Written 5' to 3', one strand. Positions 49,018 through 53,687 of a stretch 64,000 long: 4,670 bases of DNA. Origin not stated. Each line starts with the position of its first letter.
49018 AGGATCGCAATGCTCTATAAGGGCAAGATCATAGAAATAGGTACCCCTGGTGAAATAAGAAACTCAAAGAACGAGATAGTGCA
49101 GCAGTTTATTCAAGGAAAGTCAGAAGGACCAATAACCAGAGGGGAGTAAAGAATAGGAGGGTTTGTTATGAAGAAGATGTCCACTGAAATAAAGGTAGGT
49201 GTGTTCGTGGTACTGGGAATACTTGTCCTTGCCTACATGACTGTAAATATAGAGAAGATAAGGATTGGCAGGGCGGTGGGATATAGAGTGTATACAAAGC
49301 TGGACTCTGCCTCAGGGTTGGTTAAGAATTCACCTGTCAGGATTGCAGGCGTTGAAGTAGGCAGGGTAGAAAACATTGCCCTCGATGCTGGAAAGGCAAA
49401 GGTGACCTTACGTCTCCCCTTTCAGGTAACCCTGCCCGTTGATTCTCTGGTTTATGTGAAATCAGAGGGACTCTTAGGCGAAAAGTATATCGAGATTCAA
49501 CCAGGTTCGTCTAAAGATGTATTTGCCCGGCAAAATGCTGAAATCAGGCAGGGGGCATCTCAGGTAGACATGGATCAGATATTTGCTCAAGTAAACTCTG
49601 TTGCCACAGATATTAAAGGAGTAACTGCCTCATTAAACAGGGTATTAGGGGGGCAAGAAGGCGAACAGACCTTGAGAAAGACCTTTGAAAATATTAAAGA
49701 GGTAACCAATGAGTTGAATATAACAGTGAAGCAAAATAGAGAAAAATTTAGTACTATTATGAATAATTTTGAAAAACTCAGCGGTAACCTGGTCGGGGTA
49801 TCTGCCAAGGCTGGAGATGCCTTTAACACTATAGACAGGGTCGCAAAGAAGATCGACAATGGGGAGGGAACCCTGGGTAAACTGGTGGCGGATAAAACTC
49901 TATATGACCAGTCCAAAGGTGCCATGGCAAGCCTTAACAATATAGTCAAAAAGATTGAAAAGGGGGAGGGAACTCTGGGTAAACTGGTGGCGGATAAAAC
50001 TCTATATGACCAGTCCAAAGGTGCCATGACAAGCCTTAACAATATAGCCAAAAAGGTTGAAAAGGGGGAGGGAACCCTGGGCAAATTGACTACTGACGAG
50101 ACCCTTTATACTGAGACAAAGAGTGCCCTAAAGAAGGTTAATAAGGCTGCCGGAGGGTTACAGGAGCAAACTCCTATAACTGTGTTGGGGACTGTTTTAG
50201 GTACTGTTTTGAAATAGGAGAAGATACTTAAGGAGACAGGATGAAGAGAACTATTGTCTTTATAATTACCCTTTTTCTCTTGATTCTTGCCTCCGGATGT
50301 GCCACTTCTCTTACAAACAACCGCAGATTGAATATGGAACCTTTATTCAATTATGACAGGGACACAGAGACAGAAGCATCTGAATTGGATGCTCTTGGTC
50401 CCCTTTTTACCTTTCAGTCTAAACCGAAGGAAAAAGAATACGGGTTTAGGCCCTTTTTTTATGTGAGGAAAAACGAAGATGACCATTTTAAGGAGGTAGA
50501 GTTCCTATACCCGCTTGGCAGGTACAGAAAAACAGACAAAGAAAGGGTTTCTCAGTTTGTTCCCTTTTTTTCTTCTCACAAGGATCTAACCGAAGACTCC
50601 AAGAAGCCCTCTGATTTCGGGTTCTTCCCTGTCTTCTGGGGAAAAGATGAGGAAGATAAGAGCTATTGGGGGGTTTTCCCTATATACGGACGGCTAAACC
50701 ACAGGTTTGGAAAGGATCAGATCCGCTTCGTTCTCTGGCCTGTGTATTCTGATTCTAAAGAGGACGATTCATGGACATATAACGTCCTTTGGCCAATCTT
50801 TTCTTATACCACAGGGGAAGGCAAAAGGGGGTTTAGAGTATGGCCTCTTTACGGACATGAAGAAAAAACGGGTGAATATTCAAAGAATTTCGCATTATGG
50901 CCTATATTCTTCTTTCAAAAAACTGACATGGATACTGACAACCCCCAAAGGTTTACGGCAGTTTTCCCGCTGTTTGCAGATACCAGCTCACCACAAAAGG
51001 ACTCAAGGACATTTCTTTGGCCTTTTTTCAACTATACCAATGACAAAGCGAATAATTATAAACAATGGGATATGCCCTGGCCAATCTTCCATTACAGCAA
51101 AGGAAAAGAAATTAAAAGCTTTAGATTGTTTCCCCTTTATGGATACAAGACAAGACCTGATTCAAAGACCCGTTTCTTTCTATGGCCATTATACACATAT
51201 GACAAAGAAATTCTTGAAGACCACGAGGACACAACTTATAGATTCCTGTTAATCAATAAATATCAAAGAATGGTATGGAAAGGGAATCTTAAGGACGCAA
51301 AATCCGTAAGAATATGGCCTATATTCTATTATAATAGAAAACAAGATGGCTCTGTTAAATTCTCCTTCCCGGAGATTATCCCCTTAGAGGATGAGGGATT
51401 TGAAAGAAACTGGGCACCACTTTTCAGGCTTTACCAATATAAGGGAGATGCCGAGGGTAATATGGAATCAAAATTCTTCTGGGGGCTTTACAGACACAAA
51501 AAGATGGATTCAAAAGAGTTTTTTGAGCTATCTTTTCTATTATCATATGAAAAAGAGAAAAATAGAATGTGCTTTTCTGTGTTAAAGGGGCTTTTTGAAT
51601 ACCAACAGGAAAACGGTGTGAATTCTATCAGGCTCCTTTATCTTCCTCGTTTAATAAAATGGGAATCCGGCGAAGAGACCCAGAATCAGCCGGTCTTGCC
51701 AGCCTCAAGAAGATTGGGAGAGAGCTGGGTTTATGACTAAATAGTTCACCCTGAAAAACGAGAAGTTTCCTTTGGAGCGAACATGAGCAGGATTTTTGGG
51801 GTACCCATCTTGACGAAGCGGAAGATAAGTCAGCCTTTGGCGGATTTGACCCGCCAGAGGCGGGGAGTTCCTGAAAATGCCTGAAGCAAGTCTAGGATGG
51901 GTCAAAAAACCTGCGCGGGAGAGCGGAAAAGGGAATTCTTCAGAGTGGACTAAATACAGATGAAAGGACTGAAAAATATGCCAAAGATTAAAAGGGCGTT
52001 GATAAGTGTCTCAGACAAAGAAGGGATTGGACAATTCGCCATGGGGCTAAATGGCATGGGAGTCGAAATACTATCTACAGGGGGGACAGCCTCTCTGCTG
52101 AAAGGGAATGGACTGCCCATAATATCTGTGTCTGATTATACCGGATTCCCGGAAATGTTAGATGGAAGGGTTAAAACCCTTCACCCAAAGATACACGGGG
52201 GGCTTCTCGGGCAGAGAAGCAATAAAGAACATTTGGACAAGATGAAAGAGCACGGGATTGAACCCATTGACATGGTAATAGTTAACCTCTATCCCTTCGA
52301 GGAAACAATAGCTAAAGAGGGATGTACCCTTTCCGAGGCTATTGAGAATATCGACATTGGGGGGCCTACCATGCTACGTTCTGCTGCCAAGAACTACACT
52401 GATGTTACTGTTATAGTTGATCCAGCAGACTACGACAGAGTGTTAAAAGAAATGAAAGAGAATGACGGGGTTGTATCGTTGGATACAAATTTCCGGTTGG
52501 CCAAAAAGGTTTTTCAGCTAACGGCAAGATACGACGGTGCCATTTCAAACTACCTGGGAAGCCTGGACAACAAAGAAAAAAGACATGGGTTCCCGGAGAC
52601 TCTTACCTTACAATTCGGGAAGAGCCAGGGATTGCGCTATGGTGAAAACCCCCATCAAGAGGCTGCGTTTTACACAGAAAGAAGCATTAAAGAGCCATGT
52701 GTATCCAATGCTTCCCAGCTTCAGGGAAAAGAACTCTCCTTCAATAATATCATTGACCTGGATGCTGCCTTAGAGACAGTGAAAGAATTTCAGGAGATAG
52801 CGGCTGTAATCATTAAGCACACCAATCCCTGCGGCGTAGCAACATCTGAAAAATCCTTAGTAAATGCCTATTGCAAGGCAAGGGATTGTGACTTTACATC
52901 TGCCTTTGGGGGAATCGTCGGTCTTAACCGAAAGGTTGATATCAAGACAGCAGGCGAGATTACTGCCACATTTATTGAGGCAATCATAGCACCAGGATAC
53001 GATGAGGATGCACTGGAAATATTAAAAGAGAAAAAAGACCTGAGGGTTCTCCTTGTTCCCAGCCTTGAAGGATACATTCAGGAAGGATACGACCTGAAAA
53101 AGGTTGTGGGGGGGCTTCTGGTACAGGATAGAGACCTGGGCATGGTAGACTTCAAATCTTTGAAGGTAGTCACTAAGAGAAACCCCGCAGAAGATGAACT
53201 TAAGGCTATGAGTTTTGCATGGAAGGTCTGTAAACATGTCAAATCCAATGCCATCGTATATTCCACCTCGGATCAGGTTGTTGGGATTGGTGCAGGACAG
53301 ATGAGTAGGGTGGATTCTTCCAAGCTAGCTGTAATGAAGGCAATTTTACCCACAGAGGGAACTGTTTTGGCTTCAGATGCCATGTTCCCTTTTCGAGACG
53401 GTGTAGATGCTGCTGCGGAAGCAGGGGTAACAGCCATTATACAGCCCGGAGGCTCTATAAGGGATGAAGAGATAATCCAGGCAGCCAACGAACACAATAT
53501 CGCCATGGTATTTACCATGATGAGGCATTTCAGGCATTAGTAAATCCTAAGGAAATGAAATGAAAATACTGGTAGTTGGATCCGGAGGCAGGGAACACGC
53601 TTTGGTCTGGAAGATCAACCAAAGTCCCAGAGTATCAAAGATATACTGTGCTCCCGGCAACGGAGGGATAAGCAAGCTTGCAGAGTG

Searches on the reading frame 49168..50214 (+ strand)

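Call 76: search_protein_families(library=pfam, proteins=[window:49168-50214:+])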
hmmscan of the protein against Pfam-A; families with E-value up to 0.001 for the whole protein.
window:49168-50214:+ (349 aa): 1 family
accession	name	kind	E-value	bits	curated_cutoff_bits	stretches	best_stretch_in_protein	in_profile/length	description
PF02470.25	MlaD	-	2.1e-22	79.6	25.1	1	38-113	2-81/81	MlaD protein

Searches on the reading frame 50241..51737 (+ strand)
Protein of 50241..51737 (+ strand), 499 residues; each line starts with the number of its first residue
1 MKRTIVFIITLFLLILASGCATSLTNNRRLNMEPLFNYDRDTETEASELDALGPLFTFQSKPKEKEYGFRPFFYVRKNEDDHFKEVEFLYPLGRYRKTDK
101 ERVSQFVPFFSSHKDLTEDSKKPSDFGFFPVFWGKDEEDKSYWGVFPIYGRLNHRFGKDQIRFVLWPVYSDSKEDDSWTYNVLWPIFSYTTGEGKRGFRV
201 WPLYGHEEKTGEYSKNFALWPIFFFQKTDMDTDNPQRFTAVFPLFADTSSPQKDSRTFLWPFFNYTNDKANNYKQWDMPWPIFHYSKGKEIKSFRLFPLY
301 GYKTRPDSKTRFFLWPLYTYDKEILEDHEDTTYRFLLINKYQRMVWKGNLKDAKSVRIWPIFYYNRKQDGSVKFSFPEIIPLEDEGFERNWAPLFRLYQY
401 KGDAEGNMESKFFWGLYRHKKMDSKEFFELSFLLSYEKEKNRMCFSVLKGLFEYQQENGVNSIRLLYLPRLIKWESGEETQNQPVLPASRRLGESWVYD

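Call 46: find_homologous_proteins(query=window:50241-51737:+, max_evalue=1e-30)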
Query window:50241-51737:+ (499 aa): 760 proteins with E <= 1e-30 among 3738 candidates; the best 120 are listed.
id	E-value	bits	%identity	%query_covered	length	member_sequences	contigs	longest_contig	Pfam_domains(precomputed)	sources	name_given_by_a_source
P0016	0.0e+0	1062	89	100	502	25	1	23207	-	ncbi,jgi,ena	ncbi:MAG: hypothetical protein WC649_07705 [Desulfobacteria bacterium]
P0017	2.6e-272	922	77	100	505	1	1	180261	-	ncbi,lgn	ncbi:MAG: hypothetical protein ABIJ37_06085 [Pseudomonadota bacterium]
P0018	9.2e-246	835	71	99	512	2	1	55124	-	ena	-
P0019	2.4e-237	807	72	94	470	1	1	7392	-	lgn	-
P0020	2.0e-230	784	68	96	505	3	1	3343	-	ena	-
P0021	2.2e-225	768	68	94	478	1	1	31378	-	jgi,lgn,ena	-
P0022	1.6e-215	735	64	95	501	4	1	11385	-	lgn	-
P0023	1.2e-194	666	60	94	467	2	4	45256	-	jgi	jgi:hypothetical protein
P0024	1.5e-194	666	71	68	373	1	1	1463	-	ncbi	-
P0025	9.0e-171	587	58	87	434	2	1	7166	-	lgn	-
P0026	6.4e-153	528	49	94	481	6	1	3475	-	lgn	-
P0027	2.5e-150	520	49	93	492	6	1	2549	-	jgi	jgi:hypothetical protein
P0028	4.4e-149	516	49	94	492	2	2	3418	-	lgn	-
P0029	5.9e-147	509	47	97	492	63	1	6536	-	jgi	-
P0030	1.7e-145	504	47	93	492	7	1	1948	-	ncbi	-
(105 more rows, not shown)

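Call 47: find_encoding_contigs(protein=P0016, flank=2500, max_places=2)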
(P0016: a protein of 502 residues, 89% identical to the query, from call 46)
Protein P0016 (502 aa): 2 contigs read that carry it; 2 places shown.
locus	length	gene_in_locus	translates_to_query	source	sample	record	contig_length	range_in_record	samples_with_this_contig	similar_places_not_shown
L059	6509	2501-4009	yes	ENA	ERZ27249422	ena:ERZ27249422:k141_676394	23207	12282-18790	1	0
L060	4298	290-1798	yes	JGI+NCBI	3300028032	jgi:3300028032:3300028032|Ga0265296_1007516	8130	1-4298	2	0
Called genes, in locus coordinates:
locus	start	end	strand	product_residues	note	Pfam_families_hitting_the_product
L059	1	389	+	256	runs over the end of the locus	PF02405:MlaE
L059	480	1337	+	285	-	PF00005:ABC_tran, PF13304:AAA_21 (faint)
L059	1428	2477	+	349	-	PF02470:MlaD, PF28544:Helical_needle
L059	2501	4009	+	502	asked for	-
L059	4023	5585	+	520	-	PF02142:MGS, PF01808:AICARFT_IMPCHas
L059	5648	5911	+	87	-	PF18993:Rv0078B (faint)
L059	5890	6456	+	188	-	-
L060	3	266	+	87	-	PF28544:Helical_needle (faint)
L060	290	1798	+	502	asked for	-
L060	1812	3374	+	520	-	PF02142:MGS, PF01808:AICARFT_IMPCHas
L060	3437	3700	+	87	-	PF18993:Rv0078B (faint)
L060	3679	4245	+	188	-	-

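Call 48: find_encoding_contigs(protein=P0017, flank=2500, max_places=2)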
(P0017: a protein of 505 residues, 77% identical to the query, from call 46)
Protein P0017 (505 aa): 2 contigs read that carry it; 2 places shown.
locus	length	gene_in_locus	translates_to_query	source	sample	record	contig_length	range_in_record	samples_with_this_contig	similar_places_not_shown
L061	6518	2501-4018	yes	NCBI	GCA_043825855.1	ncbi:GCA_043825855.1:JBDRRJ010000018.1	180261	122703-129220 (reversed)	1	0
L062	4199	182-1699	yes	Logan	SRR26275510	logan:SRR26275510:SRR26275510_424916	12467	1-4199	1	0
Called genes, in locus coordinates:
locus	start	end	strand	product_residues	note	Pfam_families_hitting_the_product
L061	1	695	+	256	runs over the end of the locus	PF02405:MlaE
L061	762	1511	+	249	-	PF00005:ABC_tran, PF13304:AAA_21 (faint)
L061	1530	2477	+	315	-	PF02470:MlaD, PF28544:Helical_needle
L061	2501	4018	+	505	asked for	-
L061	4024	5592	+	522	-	PF02142:MGS, PF01808:AICARFT_IMPCHas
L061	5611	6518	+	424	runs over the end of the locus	PF02844:GARS_N, PF01071:GARS_A, PF02843:GARS_C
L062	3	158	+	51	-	?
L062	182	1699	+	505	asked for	-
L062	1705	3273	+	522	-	PF02142:MGS, PF01808:AICARFT_IMPCHas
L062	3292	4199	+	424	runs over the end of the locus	PF02844:GARS_N, PF01071:GARS_A, PF02843:GARS_C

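Call 49: find_encoding_contigs(protein=P0018, flank=2500, max_places=2)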
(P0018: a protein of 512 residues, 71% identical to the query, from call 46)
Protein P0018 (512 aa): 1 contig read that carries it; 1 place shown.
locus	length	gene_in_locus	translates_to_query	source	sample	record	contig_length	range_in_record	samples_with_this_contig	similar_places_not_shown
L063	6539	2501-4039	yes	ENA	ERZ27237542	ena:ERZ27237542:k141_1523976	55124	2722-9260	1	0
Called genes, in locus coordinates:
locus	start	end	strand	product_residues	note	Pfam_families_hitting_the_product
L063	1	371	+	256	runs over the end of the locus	PF02405:MlaE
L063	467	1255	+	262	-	PF00005:ABC_tran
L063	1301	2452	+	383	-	PF02470:MlaD, PF28544:Helical_needle (weak)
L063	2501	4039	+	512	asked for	-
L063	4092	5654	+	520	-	PF02142:MGS, PF01808:AICARFT_IMPCHas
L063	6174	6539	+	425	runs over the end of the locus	PF02844:GARS_N, PF01071:GARS_A, PF02786:CPSase_L_D2 (weak), PF13549:ATP-grasp_5 (weak), PF02222:ATP-grasp (weak), PF02843:GARS_C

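Call 52: search_protein_families(library=pfam, proteins=[window:50241-51737:+])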
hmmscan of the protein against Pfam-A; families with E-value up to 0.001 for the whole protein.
window:50241-51737:+ (499 aa): 0 families

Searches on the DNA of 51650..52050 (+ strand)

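Call 31: search_dna_similar(query=window:51737-51956:+, collection=plasmids, mode=distant, max_evalue=0.001)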
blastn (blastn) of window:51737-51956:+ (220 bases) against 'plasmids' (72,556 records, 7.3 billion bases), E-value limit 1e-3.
No match.

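Call 44: search_rna_families(source=window, start=51650, end=52050, threshold=evalue, max_evalue=1)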
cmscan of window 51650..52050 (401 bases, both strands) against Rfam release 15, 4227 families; matches with E-value up to 1: 0.
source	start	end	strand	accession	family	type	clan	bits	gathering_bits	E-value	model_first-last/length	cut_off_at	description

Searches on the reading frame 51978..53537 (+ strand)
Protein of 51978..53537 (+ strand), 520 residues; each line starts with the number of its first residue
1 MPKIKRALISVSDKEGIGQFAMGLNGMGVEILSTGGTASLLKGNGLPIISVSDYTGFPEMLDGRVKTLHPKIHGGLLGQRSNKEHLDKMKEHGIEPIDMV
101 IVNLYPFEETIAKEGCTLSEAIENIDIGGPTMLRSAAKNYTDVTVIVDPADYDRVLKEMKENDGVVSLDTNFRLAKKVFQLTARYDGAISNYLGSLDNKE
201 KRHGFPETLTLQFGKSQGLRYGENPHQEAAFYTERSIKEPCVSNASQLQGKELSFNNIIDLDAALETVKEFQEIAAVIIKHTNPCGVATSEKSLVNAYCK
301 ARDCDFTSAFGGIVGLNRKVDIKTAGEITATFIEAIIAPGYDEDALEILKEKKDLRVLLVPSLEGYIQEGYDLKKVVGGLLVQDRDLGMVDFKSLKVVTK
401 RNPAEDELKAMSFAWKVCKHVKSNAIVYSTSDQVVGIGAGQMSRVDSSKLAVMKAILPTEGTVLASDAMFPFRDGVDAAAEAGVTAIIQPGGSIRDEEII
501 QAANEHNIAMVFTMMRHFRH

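Call 52: search_protein_families(library=pfam, proteins=[window:51978-53537:+])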
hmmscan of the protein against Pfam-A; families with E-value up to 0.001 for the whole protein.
window:51978-53537:+ (520 aa): 2 families
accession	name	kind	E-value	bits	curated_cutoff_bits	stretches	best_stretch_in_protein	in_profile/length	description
PF01808.24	AICARFT_IMPCHas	-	1.2e-124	416.2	25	1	136-454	1-311/311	AICARFT/IMPCHase bienzyme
PF02142.27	MGS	-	9.9e-27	93.4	24.1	1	19-131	4-94/94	MGS-like domain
